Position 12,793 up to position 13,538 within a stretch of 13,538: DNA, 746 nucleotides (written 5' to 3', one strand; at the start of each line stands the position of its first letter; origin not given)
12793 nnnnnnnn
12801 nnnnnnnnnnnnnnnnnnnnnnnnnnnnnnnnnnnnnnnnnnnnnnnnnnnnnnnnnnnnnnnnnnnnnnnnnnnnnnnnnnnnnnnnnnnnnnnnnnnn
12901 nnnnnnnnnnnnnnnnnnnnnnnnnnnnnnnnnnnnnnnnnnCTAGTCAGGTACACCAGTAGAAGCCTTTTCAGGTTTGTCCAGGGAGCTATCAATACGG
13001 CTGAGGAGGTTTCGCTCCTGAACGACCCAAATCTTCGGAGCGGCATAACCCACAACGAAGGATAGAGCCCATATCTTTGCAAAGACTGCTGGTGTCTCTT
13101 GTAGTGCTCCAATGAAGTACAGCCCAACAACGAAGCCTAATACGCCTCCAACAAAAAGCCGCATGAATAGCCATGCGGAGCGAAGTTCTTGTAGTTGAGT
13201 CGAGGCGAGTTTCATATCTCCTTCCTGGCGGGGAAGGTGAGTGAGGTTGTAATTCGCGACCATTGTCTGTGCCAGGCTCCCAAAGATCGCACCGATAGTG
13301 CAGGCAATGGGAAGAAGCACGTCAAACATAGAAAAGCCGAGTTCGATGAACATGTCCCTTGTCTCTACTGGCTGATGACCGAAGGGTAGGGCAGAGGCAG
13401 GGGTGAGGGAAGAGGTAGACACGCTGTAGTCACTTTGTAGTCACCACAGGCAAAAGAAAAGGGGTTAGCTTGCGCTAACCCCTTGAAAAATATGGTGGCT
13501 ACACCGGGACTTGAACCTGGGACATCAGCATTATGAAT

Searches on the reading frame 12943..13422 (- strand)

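Call 8: search_protein_families(library=pfam, proteins=[window:12943-13422:-], max_evalue=0.01)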
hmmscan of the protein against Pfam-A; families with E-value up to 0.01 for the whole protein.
window:12943-13422:- (159 aa): 0 families

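Call 51: search_protein_families(library=phrogs, proteins=[window:12943-13422:-], max_evalue=0.001)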
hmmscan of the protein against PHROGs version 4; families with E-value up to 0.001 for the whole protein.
window:12943-13422:- (159 aa): 1 family
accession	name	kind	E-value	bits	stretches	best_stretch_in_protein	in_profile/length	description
phrog_15254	-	unknown function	1.1e-97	324.9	1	16-159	1-144/144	-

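Call 52: search_protein_families(library=padloc, proteins=[window:12943-13422:-], max_evalue=0.001)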
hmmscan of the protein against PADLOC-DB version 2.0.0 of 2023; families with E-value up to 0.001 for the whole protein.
window:12943-13422:- (159 aa): 0 families
